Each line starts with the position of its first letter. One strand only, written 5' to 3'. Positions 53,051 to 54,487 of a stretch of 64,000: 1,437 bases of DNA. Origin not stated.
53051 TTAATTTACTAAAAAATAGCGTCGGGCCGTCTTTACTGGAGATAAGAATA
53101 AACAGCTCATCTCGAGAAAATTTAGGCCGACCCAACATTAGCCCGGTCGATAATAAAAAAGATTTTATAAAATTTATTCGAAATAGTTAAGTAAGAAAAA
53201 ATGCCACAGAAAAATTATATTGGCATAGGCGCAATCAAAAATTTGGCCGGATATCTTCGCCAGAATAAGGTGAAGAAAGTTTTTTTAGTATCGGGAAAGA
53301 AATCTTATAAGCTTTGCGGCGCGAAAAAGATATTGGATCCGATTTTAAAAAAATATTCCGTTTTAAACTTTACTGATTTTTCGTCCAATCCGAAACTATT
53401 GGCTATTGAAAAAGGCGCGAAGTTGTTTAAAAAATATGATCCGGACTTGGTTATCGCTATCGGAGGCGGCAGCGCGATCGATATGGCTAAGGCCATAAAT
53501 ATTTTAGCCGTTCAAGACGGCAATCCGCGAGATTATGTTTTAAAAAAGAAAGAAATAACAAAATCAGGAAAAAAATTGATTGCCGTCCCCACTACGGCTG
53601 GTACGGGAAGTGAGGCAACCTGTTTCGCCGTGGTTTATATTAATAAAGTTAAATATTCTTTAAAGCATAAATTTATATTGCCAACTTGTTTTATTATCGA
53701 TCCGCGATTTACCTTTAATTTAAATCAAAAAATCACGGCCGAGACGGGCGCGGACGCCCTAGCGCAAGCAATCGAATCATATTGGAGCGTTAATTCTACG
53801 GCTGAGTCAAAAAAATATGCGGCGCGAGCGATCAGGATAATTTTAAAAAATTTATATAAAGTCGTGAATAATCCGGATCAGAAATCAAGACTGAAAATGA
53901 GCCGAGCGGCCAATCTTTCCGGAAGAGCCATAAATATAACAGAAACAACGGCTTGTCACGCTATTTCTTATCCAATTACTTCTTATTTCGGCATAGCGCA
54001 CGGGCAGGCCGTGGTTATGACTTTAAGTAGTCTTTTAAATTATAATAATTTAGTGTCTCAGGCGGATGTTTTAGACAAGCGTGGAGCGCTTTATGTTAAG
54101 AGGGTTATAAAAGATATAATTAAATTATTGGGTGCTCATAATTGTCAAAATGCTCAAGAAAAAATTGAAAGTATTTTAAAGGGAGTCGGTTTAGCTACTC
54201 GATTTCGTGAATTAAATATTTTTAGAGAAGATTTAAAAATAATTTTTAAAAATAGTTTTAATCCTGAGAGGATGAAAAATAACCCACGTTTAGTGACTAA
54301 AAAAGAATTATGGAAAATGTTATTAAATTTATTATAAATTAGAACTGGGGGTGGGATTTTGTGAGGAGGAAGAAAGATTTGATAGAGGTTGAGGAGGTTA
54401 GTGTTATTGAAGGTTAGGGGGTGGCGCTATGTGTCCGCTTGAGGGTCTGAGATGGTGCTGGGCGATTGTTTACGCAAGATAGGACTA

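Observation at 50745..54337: Complete phosphonate module (cytidylyltransferase-PepM fusion, Ppd, Fe-ADH) at the end of a surface-glycan cluster in a CPR-like genome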

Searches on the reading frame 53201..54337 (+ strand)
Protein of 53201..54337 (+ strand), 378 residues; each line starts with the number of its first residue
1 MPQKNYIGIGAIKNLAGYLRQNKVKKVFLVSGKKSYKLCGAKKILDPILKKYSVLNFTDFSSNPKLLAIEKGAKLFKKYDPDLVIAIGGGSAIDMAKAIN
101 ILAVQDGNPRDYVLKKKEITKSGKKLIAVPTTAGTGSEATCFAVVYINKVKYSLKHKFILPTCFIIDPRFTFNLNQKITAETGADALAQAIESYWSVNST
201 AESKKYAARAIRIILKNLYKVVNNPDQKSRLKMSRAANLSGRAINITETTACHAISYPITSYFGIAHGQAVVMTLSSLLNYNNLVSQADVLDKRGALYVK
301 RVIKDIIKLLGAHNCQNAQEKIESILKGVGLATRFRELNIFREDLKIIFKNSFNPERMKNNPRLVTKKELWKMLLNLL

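Call 3: search_protein_families(library=pfam, proteins=[window:53201-54337:+])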
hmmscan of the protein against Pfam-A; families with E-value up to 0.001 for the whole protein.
window:53201-54337:+ (378 aa): 3 families
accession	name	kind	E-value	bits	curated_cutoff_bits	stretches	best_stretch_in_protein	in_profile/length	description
PF00465.25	Fe-ADH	-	1.9e-41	141.9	31.3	1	2-168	1-168/168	Iron-containing alcohol dehydrogenase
PF25137.1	ADH_Fe_C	-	9.7e-32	110.7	27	1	179-374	1-190/194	Fe-containing alcohol dehydrogenase family, C-terminal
PF13685.12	Fe-ADH_2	-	2e-14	54.3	28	1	7-170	2-144/149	Iron-containing alcohol dehydrogenase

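Call 4: search_protein_families(library=ncbifam, proteins=[window:53201-54337:+])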
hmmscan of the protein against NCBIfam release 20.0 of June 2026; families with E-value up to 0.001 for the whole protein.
window:53201-54337:+ (378 aa): 18 families
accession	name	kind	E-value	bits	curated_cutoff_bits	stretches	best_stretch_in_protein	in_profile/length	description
TIGR03405.1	Phn_Fe-ADH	equivalog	4.3e-56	190.2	423.7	1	23-360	22-351/355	iron-containing alcohol dehydrogenase PsrA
NF010378.0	PRK13805.1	equivalog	3.2e-55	187.4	951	1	1-375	461-861/872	bifunctional acetaldehyde-CoA/alcohol dehydrogenase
NF041833.1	Fe_ADH_ErcA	equivalog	5.6e-53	180.4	550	1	7-373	13-377/382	alcohol dehydrogenase-like regulatory protein ErcA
TIGR02638.1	lactal_redase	equivalog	1.9e-51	175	523.15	1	2-372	7-377/379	lactaldehyde reductase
NF053866.1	CholDhdGbsBBac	equivalog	2.6e-47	161.3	550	1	1-369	14-382/392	choline dehydrogenase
NF007911.0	PRK10624.1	equivalog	3.2e-46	158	537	1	4-373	10-377/382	lactaldehyde reductase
NF058672.1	4HyButDHCUPNE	equivalog_domain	5.5e-46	157.5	500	1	7-375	12-375/378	4-hydroxybutyrate dehydrogenase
NF050025.1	SulfAcetaldRedSarD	equivalog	1.9e-40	139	700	1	7-374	13-381/385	sulfoacetaldehyde reductase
NF007363.0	PRK09860.1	equivalog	2.3e-39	135.6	581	1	2-370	9-375/383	L-threonine dehydrogenase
NF011998.0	PRK15454.1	equivalog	5.8e-33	114.2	556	1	79-300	105-328/395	ethanolamine utilization ethanol dehydrogenase EutG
TIGR04266.1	NDMA_methanol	equivalog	5.7e-25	88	625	1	54-287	68-307/420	NDMA-dependent methanol dehydrogenase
NF011717.0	PRK15138.1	equivalog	1.6e-19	70.2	645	1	2-336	9-344/387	alcohol dehydrogenase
NF041822.1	daptide_DH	equivalog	9.7e-15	54.3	300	1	79-241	53-229/363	daptide-type RiPP biosynthesis dehydogenase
NF006941.0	PRK09423.1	subfamily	1.1e-11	44.2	336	1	2-101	8-105/367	glycerol dehydrogenase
NF002022.0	PRK00843.1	equivalog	2.8e-11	43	413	1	1-100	10-107/350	NAD(P)-dependent glycerol-1-phosphate dehydrogenase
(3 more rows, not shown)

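Call 21: search_solved_structures(query=window:53201-54334:+, show_alignments=3)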
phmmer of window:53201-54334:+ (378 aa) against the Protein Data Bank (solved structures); distinct sequences matched with E-value up to 0.001: 42.
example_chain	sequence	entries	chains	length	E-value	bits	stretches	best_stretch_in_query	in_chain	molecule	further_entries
6jko_A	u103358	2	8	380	2.6e-44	155.3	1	54-368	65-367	Methanol dehydrogenase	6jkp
8zwd_B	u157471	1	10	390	2.1e-39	139.1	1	2-376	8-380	NAD(P)-dependent methanol dehydrogenase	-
8zrl_A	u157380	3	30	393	7.2e-39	137.3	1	1-376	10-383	NAD-dependent methanol dehydrogenase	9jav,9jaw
1vhd_A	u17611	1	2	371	6.9e-38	134.1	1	25-280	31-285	alcohol dehydrogenase, iron-containing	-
1o2d_A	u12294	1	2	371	7.2e-38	134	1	25-280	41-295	Alcohol dehydrogenase, iron-containing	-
3owo_A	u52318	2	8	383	1.2e-35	126.8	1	2-376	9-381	Alcohol dehydrogenase 2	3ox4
13he_A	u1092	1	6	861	8.5e-35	123.9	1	2-376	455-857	Aldehyde-alcohol dehydrogenase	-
8uhw_A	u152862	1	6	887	9e-35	123.9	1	2-376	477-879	Aldehyde-alcohol dehydrogenase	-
3zdr_A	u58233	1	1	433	1e-33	120.4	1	13-329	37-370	ALCOHOL DEHYDROGENASE DOMAIN OF THE BIFUNCTIONAL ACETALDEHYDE DEHYDROGENASE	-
4fr2_A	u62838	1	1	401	1.1e-29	107.1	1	1-373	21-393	1,3-propanediol dehydrogenase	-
9ldl_C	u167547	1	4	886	5.9e-29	104.7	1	60-282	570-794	Aldehyde dehydrogenase family protein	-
3bfj_A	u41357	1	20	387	2.2e-28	102.8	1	2-370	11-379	1,3-propanediol oxidoreductase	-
7dag_A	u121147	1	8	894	1.6e-27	100.1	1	25-283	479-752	Aldehyde-alcohol dehydrogenase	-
9jx4_A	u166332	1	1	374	1.8e-27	99.9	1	26-281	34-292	Aldehyde-alcohol dehydrogenase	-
9knp_A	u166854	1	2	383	9.5e-27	97.5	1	7-282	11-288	375aa long hypothetical alchol dehydrogenase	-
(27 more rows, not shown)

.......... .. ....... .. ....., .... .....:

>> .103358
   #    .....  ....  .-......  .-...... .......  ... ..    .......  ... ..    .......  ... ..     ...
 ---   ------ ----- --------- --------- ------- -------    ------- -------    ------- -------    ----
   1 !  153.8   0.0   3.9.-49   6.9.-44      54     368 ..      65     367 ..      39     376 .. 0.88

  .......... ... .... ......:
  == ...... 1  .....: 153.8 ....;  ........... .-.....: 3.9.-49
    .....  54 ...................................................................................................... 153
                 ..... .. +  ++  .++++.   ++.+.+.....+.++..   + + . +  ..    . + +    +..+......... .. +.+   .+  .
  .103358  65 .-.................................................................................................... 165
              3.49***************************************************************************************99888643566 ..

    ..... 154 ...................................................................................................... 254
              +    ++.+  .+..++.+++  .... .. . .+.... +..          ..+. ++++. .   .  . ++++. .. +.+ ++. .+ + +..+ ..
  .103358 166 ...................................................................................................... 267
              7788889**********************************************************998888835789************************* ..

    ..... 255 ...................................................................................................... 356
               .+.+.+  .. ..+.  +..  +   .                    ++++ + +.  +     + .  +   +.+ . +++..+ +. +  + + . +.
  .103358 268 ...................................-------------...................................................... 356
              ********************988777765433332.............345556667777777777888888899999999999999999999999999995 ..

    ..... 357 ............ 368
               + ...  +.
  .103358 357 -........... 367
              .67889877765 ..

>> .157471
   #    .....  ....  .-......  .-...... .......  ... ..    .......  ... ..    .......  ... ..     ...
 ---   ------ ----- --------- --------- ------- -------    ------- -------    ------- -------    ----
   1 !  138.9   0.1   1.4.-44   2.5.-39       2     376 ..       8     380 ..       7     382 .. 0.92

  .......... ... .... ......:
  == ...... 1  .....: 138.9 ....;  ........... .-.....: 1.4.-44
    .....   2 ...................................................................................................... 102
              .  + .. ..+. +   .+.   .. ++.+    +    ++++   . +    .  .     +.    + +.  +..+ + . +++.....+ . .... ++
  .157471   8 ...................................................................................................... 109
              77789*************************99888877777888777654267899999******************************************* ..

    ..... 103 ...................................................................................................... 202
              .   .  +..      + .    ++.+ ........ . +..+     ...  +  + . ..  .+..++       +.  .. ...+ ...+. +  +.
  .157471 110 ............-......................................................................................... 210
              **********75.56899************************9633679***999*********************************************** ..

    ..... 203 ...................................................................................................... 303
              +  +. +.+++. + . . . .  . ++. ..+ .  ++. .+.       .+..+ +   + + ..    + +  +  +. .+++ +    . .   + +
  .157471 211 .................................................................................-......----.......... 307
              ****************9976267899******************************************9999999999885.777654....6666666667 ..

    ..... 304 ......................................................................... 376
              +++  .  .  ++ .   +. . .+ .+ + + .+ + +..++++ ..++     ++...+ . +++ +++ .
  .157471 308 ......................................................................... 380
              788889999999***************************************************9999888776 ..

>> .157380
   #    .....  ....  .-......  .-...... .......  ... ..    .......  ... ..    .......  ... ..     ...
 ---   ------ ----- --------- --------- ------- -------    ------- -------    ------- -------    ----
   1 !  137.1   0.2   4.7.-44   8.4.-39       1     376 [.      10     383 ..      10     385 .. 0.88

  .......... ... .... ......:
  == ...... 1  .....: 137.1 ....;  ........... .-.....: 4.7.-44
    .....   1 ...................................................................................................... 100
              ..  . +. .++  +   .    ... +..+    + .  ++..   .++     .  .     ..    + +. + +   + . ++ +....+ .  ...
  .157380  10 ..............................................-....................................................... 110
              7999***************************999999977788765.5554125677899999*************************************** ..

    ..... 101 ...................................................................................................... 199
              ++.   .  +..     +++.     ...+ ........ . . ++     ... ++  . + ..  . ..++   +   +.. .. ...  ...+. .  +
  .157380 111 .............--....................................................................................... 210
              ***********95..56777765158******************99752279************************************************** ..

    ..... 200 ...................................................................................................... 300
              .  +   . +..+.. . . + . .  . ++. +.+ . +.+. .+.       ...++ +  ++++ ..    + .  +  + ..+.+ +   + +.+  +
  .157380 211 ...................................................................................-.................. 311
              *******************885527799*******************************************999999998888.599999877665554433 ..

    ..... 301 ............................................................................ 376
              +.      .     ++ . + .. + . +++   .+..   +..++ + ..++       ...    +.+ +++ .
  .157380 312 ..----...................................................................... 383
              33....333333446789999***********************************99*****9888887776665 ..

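Call 63: search_protein_families(library=ncbifam, proteins=[L088:10580-11419:+, L088:9816-10577:+], max_evalue=0.001)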
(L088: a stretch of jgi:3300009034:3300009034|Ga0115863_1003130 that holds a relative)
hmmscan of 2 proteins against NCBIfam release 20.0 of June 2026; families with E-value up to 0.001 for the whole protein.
L088:10580-11419:+ (279 aa): 3 families
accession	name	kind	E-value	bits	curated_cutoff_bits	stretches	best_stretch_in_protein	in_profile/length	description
NF045665.1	NTPtran_DVU1551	equivalog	4.3e-07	29.3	315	1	31-102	193-259/359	DVU_1551 family NTP transferase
TIGR00277.1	HDIG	domain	6.1e-05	22.8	27.6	1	54-107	2-46/84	HDIG domain-containing metalloprotein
TIGR00295.1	TIGR00295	hypoth_equivalog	0.00017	21.4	172.35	1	54-109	11-62/164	TIGR00295 family protein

L088:9816-10577:+ (253 aa): 15 families
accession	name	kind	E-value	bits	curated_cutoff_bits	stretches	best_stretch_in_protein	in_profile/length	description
TIGR03992.1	Arch_glmU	subfamily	1e-17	64.1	292.1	1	1-132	1-136/393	bifunctional sugar-1-phosphate nucleotidylyltransferase/acetyltransferase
NF041313.1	UDPGP_AglF_Halo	equivalog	1.4e-15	57.4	400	1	1-126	1-132/234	UTP--glucose-1-phosphate uridylyltransferase AglF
NF041135.1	IPPtranDIPPsyn_Thcocales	equivalog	2.1e-12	46.7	580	1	1-248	1-216/419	bifunctional L-myo-inositol-1-phosphate cytidylyltransferase/CDP-L-myo-inositol myo-inositolphosphotransferase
NF045761.1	NAMPUrTaseMurU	equivalog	6.4e-11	42.5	250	1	1-58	1-57/226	N-acetylmuramate alpha-1-phosphate uridylyltransferase MurU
TIGR01099.1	galU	equivalog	1.2e-08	34.9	326.8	1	1-60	2-60/261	UTP--glucose-1-phosphate uridylyltransferase GalU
TIGR01208.1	rmlA_long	equivalog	1.4e-08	34.1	320.25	1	2-63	1-62/353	glucose-1-phosphate thymidylyltransferase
NF041173.1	Sug_nt_acttase_Thmprot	equivalog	1.2e-07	31.1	600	1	1-133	1-136/405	bifunctional sugar-1-phosphate nucleotidylyltransferase/acetyltransferase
TIGR02623.1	G1P_cyt_trans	equivalog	1.2e-05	24.9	300.25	1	1-65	1-63/255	glucose-1-phosphate cytidylyltransferase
NF007516.0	PRK10122.1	equivalog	1.5e-05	24.3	534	1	1-54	4-56/297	UTP--glucose-1-phosphate uridylyltransferase GalF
TIGR01105.1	galF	equivalog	2.6e-05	23.5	659.2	1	1-54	4-56/297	GalU regulator GalF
NF045665.1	NTPtran_DVU1551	equivalog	3.9e-05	22.9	315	1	1-85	1-80/359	DVU_1551 family NTP transferase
NF052502.1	man1P_GTase_Rv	exception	4.2e-05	22.6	440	1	2-61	2-60/352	mannose-1-phosphate guanylyltransferase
NF049965.1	GlMnHpPGnyltfHddC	equivalog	9.2e-05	22.2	300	1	1-65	1-64/221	D-glycero-D-manno-heptose 1-phosphate guanosyltransferase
NF010934.1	PRK14354.1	equivalog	0.00013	20.7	450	1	3-68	2-63/447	bifunctional UDP-N-acetylglucosamine diphosphorylase/glucosamine-1-phosphate N-acetyltransferase GlmU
NF009928.0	PRK13389.1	equivalog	0.00042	19.6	548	1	2-54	10-61/302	UTP--glucose-1-phosphate uridylyltransferase GalU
